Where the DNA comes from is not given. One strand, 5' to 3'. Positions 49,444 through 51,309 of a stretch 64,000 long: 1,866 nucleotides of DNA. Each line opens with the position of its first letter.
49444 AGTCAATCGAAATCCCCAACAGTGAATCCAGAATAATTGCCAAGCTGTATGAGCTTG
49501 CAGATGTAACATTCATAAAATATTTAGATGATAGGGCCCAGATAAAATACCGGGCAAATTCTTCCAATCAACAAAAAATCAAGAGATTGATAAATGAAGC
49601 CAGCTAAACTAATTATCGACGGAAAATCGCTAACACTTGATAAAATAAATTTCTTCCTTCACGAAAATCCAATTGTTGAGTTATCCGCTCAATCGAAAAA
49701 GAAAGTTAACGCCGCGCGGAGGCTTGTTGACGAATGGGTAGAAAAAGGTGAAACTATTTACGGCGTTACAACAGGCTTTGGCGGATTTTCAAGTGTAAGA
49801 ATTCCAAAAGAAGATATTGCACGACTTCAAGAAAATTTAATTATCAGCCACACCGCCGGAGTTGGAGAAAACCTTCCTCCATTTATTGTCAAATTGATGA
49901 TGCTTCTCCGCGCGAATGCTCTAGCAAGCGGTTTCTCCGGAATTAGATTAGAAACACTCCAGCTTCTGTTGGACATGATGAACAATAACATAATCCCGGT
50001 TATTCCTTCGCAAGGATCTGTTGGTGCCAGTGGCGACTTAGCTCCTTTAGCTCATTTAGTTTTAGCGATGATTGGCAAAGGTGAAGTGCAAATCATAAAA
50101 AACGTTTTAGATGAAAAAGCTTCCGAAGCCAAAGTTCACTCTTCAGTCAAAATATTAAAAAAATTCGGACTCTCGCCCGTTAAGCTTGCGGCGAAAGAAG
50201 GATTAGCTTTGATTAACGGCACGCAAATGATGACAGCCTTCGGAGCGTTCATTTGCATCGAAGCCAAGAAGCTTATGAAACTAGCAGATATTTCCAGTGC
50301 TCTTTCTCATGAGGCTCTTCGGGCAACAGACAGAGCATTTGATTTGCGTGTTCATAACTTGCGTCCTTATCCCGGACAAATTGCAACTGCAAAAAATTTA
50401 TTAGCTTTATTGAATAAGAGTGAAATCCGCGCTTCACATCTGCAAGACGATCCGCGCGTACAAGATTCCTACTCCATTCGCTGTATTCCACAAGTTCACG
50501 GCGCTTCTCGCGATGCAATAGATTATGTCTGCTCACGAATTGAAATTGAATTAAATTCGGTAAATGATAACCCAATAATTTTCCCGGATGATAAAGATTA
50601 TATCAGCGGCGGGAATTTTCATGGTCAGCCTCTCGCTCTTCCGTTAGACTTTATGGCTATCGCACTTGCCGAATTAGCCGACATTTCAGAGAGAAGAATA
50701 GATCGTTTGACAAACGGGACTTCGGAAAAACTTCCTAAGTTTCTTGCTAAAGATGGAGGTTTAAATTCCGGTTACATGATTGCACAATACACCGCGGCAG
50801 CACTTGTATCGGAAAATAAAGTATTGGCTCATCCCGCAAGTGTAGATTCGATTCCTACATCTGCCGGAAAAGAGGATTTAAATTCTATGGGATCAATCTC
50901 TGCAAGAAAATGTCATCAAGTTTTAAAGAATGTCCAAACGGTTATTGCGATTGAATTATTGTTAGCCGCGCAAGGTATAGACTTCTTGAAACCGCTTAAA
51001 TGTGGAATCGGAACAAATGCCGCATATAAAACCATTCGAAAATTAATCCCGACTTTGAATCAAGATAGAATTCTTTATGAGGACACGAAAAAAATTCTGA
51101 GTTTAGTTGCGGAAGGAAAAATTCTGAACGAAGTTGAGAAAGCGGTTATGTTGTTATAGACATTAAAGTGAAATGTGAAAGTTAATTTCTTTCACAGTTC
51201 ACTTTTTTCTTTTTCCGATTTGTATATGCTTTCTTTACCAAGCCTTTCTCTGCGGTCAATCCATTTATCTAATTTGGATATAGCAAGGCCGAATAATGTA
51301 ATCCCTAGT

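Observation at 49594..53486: Two diverged MIO-dependent ammonia-lyase paralogues in tandem, split by an IS200-type transposase gene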

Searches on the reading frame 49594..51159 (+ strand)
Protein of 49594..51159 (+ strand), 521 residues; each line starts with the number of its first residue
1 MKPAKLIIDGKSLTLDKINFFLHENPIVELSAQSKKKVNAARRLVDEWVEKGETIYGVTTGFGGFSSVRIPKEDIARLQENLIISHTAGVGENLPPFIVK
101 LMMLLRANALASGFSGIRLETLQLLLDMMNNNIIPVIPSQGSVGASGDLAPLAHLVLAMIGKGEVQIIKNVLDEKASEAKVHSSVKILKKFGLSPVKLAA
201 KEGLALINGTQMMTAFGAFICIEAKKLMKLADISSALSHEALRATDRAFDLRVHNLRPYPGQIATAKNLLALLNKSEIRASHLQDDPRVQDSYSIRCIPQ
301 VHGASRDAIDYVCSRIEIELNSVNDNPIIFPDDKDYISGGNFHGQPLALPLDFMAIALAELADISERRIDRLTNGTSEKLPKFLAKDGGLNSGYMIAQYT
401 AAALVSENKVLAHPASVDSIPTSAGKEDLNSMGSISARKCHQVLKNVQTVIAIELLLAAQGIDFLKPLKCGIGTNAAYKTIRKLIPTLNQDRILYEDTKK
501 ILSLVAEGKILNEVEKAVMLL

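Call 3: search_protein_families(library=pfam, proteins=[window:49594-51159:+])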
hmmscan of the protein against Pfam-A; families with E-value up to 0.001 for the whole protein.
window:49594-51159:+ (521 aa): 1 family
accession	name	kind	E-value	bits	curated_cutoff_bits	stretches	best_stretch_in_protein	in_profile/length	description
PF00221.24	Lyase_aromatic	-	2.1e-191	637.1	27.3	1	13-483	1-466/466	Aromatic amino acid lyase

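Call 4: search_protein_families(library=ncbifam, proteins=[window:49594-51159:+])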
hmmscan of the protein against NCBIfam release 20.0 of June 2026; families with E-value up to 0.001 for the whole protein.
window:49594-51159:+ (521 aa): 8 families
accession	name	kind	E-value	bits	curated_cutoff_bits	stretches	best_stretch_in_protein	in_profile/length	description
NF006871.0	PRK09367.1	subfamily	7.5e-202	671.5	524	1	5-516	3-503/505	histidine ammonia-lyase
TIGR01225.1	hutH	equivalog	2.9e-196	652.8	539.15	1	7-517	2-501/506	histidine ammonia-lyase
TIGR03832.1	Tyr_2_3_mutase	equivalog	1.8e-120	402.9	501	1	8-501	1-503/507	tyrosine 2,3-aminomutase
TIGR04475.1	Phe_D_beta_mut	equivalog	3.2e-118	395.6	800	1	7-502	3-506/510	phenylalanine aminomutase (D-beta-phenylalanine forming)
NF053541.1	FlxA_rubin_TAL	equivalog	1.2e-104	350.6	700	1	14-504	2-495/498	flexirubin biosynthesis tyrosine ammonia-lyase FlxA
NF041222.1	BagA_FevW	exception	8.1e-82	275.5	1000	1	8-512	3-521/529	bagremycin/ferroverdin biosynthesis tyrosine ammonia-lyase BagA/FevW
TIGR01226.1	phe_am_lyase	equivalog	6.9e-78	262.6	519.15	1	6-464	33-500/680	phenylalanine ammonia-lyase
TIGR04473.1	taxol_Phe_23mut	exception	2.7e-60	204.4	1250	1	31-507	55-533/687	phenylalanine aminomutase (L-beta-phenylalanine forming)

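Call 8: search_solved_structures(query=window:49594-51159:+, max_evalue=1e-20, show_alignments=1)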
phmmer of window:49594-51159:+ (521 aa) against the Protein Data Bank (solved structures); distinct sequences matched with E-value up to 1e-20: 39.
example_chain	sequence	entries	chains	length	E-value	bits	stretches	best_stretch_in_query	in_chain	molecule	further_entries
6v6h_A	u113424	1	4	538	2.1e-138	465.3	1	5-514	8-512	Histidine ammonia-lyase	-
1gkm_B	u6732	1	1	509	8.7e-112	377.6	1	11-511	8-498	Histidine ammonia-lyase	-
1gkj_A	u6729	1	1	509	3.1e-111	375.7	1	11-511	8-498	HISTIDINE AMMONIA-LYASE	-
1gk3_A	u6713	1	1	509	1.2e-110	373.8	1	11-511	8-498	HISTIDINE AMMONIA-LYASE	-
1eb4_A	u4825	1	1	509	1.4e-110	373.6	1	11-511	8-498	HISTIDINE AMMONIA-LYASE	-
1gk2_A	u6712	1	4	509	1.8e-110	373.3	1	11-511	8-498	HISTIDINE AMMONIA-LYASE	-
7tqr_A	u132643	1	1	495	5.3e-110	371.7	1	6-502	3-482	Probable histidine ammonia-lyase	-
1b8f_A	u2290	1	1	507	6.2e-108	364.9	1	11-511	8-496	Histidine ammonia-lyase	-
3kdy_A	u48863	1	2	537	5.4e-94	318.9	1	6-515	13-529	Histidine ammonia-lyase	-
2rjr_A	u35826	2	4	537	1e-93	318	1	6-515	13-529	Tyrosine aminomutase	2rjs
2ohy_A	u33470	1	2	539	1e-93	318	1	6-515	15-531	Tyrosine aminomutase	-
2qve_A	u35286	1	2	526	1.3e-93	317.7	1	7-515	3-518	Tyrosine Aminomutase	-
3kdz_A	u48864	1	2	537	3.8e-93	316.1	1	6-515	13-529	Histidine ammonia-lyase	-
3unv_A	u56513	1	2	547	2.8e-73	250.6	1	7-502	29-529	AdmH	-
2o6y_A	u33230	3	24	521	3.6e-69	237.1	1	13-491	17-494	Putative histidine ammonia-lyase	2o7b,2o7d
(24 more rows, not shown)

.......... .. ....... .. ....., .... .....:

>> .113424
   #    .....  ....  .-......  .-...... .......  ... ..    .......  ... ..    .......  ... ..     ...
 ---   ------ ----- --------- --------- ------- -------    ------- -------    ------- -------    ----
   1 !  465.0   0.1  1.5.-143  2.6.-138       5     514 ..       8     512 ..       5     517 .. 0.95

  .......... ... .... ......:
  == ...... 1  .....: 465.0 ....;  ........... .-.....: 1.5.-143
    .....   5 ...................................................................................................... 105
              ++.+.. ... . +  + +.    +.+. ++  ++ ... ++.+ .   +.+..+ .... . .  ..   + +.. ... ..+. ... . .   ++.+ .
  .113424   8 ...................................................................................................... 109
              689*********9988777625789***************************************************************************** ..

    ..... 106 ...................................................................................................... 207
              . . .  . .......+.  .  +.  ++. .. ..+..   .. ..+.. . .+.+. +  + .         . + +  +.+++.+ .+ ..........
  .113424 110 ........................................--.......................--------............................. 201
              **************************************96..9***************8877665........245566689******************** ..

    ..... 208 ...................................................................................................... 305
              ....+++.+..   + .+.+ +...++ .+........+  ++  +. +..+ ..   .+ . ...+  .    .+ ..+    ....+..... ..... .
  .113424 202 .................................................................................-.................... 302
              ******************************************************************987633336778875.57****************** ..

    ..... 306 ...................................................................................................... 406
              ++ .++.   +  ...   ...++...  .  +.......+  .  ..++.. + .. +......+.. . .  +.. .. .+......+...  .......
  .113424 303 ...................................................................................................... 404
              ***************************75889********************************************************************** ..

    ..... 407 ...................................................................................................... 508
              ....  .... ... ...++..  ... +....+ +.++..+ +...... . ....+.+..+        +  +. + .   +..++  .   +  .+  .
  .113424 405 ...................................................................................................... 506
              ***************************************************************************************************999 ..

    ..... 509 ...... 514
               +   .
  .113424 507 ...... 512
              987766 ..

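Call 69: find_homologous_proteins(query=window:49594-51159:+, max_evalue=1e-30)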
Query window:49594-51159:+ (521 aa): 8000 proteins with E <= 1e-30 among 8000 candidates; the best 120 are listed.
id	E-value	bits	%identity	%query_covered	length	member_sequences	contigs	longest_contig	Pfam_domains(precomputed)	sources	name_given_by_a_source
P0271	0.0e+0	1024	90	100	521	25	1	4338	PF00221.25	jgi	jgi:histidine ammonia-lyase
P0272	1.2e-293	992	87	99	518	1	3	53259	PF00221.25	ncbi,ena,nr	ncbi:MAG: histidine ammonia-lyase [Ignavibacteria bacterium]|nr:MAG: histidine ammonia-lyase [Ignavi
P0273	5.3e-293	990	87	100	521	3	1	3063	PF00221.25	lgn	-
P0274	3.8e-292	987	86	100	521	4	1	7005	PF00221.25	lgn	-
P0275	2.3e-283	958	84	99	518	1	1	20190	PF00221.25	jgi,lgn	-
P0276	3.0e-279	945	82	99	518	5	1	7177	PF00221.25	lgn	-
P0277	5.4e-279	944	83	99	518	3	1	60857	PF00221.25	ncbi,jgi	jgi:histidine ammonia-lyase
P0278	1.2e-278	943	84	99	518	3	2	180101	PF00221.25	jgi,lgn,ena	-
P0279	1.4e-277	939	82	99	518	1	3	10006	PF00221.25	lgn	-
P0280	1.9e-277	939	82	99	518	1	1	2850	PF00221.25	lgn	-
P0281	3.7e-277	938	82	99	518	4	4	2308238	PF00221.25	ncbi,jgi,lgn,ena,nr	ncbi:MAG TPA: histidine ammonia-lyase [Melioribacteraceae bacterium]|nr:histidine ammonia-lyase [Mel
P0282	1.7e-276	936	82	99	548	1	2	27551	PF00221.25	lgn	-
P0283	3.2e-276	935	83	99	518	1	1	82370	PF00221.25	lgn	-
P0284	9.7e-276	933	82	99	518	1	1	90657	PF00221.25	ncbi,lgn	ncbi:MAG: histidine ammonia-lyase [Bacteroidota bacterium]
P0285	1.3e-275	933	82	99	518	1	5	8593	PF00221.25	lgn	-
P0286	2.7e-275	932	82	99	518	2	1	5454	PF00221.25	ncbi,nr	ncbi:MAG: histidine ammonia-lyase [Ignavibacteria bacterium]|nr:histidine ammonia-lyase [Ignavibacte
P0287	3.1e-275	932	82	99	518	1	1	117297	PF00221.25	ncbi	-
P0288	7.4e-275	930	82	98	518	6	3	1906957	PF00221.25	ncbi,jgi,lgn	jgi:histidine ammonia-lyase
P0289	1.0e-273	927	81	99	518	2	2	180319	PF00221.25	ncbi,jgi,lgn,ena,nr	ncbi:MAG: histidine ammonia-lyase [Melioribacter sp.]|nr:histidine ammonia-lyase [Melioribacter sp.]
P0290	1.3e-273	926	82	99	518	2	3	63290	PF00221.25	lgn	-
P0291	7.1e-273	924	81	100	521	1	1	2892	PF00221.25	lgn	-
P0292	1.1e-272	923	82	99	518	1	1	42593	PF00221.25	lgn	-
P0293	2.1e-270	916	81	99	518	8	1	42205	PF00221.25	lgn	-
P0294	7.0e-270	914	80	100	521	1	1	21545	PF00221.25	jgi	jgi:histidine ammonia-lyase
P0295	1.0e-267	907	87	90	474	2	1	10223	PF00221.25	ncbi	ncbi:MAG: histidine ammonia-lyase [Bacteroidota bacterium]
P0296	1.1e-267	907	79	99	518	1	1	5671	PF00221.25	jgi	jgi:histidine ammonia-lyase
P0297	2.7e-267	905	80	100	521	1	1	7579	PF00221.25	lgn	-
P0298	8.2e-267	904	80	99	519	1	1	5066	PF00221.25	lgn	-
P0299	4.1e-266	901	80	99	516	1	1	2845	PF00221.25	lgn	-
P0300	8.0e-266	900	79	100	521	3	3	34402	PF00221.25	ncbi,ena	-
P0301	7.6e-265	897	80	99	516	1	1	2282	PF00221.25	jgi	jgi:histidine ammonia-lyase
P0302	5.4e-261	885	78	99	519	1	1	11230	PF00221.25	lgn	-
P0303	6.6e-261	884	78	99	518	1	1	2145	PF00221.25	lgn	-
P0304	3.0e-259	879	78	99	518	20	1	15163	PF00221.25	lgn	-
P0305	3.3e-259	879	78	99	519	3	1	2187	PF00221.25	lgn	-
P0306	8.4e-259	877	77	99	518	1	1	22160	PF00221.25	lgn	-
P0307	1.6e-257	873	77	99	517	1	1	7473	PF00221.25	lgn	-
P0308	4.6e-257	872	78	99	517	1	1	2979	PF00221.25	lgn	-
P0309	1.4e-253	860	77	99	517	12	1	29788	PF00221.25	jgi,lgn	jgi:histidine ammonia-lyase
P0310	1.9e-253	860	77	99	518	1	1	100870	PF00221.25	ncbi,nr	ncbi:MAG: histidine ammonia-lyase [Melioribacteraceae bacterium]|nr:histidine ammonia-lyase [Meliori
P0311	6.9e-252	854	74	99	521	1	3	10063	PF00221.25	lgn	-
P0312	1.5e-249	847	73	100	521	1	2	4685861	PF00221.25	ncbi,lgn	-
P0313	1.4e-247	840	76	99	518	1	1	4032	PF00221.25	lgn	-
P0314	3.5e-247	839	73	100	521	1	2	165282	PF00221.25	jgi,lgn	-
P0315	1.5e-245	834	73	99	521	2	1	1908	PF00221.25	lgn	-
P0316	3.4e-245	832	74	99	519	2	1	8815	PF00221.25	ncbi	-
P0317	4.1e-245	832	71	99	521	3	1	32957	PF00221.25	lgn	-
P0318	4.8e-245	832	72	99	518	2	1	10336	PF00221.25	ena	-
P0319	1.7e-244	830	72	99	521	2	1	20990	PF00221.25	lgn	-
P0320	3.0e-244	829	72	100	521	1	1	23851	PF00221.25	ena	-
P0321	6.0e-244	828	72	99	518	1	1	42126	PF00221.25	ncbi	-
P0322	1.2e-243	827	74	99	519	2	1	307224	PF00221.25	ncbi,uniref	ncbi:histidine ammonia-lyase [Rosettibacter firmus]|uniref:histidine ammonia-lyase n=1 Tax=Rosettiba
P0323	3.1e-243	826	71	99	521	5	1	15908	PF00221.25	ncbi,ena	-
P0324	4.2e-243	826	73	99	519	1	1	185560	PF00221.25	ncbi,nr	ncbi:MAG: histidine ammonia-lyase [Melioribacter sp.]|nr:histidine ammonia-lyase [Melioribacter sp.]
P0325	7.9e-243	825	71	99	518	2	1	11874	PF00221.25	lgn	-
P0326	8.9e-243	824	71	100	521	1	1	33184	PF00221.25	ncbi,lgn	ncbi:MAG: histidine ammonia-lyase [Ignavibacteriaceae bacterium]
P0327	9.2e-243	824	73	99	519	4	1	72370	PF00221.25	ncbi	-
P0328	1.4e-242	824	70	100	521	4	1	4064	PF00221.25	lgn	-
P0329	1.4e-242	824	71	100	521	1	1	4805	PF00221.25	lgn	-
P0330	1.6e-242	824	70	100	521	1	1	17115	PF00221.25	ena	-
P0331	1.8e-242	823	71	100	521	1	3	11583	PF00221.25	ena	-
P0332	2.1e-242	823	71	100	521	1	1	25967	PF00221.25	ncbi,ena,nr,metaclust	ncbi:MAG: histidine ammonia-lyase [Ignavibacteria bacterium GWB2_35_6b]|nr:MAG: histidine ammonia-ly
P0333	2.3e-242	823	71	100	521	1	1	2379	PF00221.25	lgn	-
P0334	2.7e-242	823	70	100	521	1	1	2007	PF00221.25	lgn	-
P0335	7.1e-242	821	70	100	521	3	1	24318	PF00221.25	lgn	-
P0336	7.9e-242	821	71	98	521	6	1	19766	PF00221.25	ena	-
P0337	9.0e-242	821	72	99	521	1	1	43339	PF00221.25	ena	-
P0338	2.1e-241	820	72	99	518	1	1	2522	PF00221.25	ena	-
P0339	4.3e-241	819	70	99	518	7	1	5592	PF00221.25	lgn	-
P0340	6.0e-241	818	71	100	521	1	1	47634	PF00221.25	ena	-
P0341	6.9e-241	818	70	100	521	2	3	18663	PF00221.25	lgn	-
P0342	8.1e-241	818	70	100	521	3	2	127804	PF00221.25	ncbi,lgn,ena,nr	ncbi:histidine ammonia-lyase [bacterium BMS3Abin04]|nr:histidine ammonia-lyase [bacterium BMS3Abin04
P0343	9.7e-241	818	70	100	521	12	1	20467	PF00221.25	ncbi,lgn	-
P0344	1.3e-240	817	71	99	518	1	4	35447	PF00221.25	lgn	-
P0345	2.0e-240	817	70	100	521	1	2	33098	PF00221.25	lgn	-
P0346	2.4e-240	816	70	100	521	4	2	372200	PF00221.25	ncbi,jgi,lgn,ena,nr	ncbi:MAG: histidine ammonia-lyase [Bacteroidetes bacterium]|nr:histidine ammonia-lyase [Bacteroidota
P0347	2.9e-240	816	71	99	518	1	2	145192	PF00221.25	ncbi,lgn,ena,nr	ncbi:histidine ammonia-lyase [bacterium]|nr:histidine ammonia-lyase [bacterium]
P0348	3.0e-240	816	71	99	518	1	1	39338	PF00221.25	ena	-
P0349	4.6e-240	816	71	100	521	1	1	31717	PF00221.25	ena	-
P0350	4.6e-240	815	71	99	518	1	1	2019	PF00221.25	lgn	-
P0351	4.8e-240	815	71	99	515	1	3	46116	PF00221.25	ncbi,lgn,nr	ncbi:MAG: histidine ammonia-lyase [Melioribacteraceae bacterium]|nr:histidine ammonia-lyase [Meliori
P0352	5.3e-240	815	70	99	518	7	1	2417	PF00221.25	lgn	-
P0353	6.8e-240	815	70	99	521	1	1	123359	PF00221.25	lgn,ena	-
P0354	7.0e-240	815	71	98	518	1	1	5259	PF00221.25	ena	-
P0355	7.6e-240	815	69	100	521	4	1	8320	PF00221.25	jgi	jgi:histidine ammonia-lyase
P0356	7.8e-240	815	71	99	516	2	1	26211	PF00221.25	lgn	-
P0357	1.0e-239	814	70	100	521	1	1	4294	PF00221.25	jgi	jgi:histidine ammonia-lyase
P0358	1.1e-239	814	70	99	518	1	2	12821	PF00221.25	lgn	-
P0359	1.9e-239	813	69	100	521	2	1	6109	PF00221.25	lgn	-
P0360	2.1e-239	813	70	100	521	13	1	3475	PF00221.25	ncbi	-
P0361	3.7e-239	813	71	100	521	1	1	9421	PF00221.25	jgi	jgi:histidine ammonia-lyase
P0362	3.9e-239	812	70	100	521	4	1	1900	PF00221.25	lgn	-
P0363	4.3e-239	812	69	100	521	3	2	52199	PF00221.25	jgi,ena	jgi:histidine ammonia-lyase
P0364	5.7e-239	812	71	100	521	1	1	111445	PF00221.25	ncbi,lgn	-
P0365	6.3e-239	812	71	100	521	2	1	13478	PF00221.25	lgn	-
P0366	7.9e-239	811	71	99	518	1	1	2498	PF00221.25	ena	-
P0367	1.0e-238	811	70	100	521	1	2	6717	PF00221.25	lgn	-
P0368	1.8e-238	810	70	100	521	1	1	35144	PF00221.25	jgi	jgi:histidine ammonia-lyase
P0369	1.9e-238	810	70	100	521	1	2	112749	PF00221.25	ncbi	-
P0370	2.3e-238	810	69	100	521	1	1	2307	PF00221.25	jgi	jgi:histidine ammonia-lyase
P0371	2.4e-238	810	72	98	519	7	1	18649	PF00221.25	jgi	-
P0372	3.6e-238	809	69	100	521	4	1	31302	PF00221.25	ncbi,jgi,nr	ncbi:MAG: histidine ammonia-lyase [Chlorobi bacterium]|nr:histidine ammonia-lyase [Chlorobiota bacte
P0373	3.8e-238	809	70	100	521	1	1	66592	PF00221.25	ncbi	-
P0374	6.5e-238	808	70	99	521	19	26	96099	PF00221.25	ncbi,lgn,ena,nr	ncbi:MAG: histidine ammonia-lyase [Ignavibacteriaceae bacterium]|nr:histidine ammonia-lyase [Ignavib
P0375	7.7e-238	808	70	100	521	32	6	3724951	PF00221.25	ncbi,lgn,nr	ncbi:MAG: histidine ammonia-lyase [Ignavibacterium sp.]|nr:histidine ammonia-lyase [Ignavibacterium 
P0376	7.8e-238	808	70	100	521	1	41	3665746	PF00221.25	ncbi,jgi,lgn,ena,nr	ncbi:MAG: histidine ammonia-lyase [Ignavibacterium sp.]|jgi:histidine ammonia-lyase|nr:histidine amm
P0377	1.1e-237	808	69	100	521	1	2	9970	PF00221.25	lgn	-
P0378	1.8e-237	807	69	100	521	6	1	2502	PF00221.25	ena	-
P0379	2.0e-237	807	70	99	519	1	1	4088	PF00221.25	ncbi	-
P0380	2.1e-237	807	70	100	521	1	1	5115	PF00221.25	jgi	-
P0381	2.3e-237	807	70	100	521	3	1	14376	PF00221.25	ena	-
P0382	2.7e-237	806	69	100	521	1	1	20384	PF00221.25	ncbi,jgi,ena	-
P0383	2.8e-237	806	70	99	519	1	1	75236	PF00221.25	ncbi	-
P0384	6.3e-237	805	71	99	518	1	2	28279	PF00221.25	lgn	-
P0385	6.9e-237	805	70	100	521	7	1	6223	PF00221.25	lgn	-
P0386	7.0e-237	805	71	99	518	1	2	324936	PF00221.25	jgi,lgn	-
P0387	7.4e-237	805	71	99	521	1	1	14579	PF00221.25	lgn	-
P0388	1.3e-236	804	69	100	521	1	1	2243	PF00221.25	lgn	-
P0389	1.5e-236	804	70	100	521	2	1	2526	PF00221.25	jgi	-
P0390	2.2e-236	803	69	100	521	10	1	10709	PF00221.25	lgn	-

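Call 70: find_encoding_contigs(protein=P0376, flank=8000, max_places=2)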
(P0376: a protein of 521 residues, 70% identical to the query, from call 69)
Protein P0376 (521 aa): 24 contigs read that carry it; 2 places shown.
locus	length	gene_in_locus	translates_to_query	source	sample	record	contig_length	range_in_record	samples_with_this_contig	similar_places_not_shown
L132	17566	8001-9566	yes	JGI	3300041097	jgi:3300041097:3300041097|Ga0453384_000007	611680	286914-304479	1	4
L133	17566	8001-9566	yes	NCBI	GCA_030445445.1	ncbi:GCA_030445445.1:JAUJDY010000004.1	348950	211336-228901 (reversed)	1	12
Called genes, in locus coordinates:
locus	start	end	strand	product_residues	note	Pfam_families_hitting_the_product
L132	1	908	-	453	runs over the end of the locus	PF00072:Response_reg, PF00158:Sigma54_activat, PF01078:Mg_chelatase (faint), PF14532:Sigma54_activ_2, PF07728:AAA_5, PF25601:AAA_lid_14, PF02954:HTH_8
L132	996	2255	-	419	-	-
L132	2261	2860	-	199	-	-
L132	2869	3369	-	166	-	-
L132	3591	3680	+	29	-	-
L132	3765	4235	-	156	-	PF22381:Staph_reg_Sar_Rot (weak), PF01047:MarR (faint)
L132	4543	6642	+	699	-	PF07584:BatA, PF13519:VWA_2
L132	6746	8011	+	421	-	PF03193:RsgA_GTPase (faint), PF13167:GTP-bdg_N, PF16360:GTP-bdg_M, PF01926:MMR_HSR1, PF02421:FeoB_N (weak)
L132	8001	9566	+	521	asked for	PF00221:Lyase_aromatic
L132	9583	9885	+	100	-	-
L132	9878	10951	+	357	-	PF03702:AnmK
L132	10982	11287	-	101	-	-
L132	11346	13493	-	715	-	PF00999:Na_H_Exchanger, PF00582:Usp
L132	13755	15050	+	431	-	PF03952:Enolase_N, PF00113:Enolase_C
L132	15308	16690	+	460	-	PF03951:Gln-synt_N, PF00120:Gln-synt_C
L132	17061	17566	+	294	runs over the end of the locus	PF00892:EamA, PF16913:PUNUT (faint), PF05653:Mg_trans_NIPA (weak), PF00892:EamA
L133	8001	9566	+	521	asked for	PF00221:Lyase_aromatic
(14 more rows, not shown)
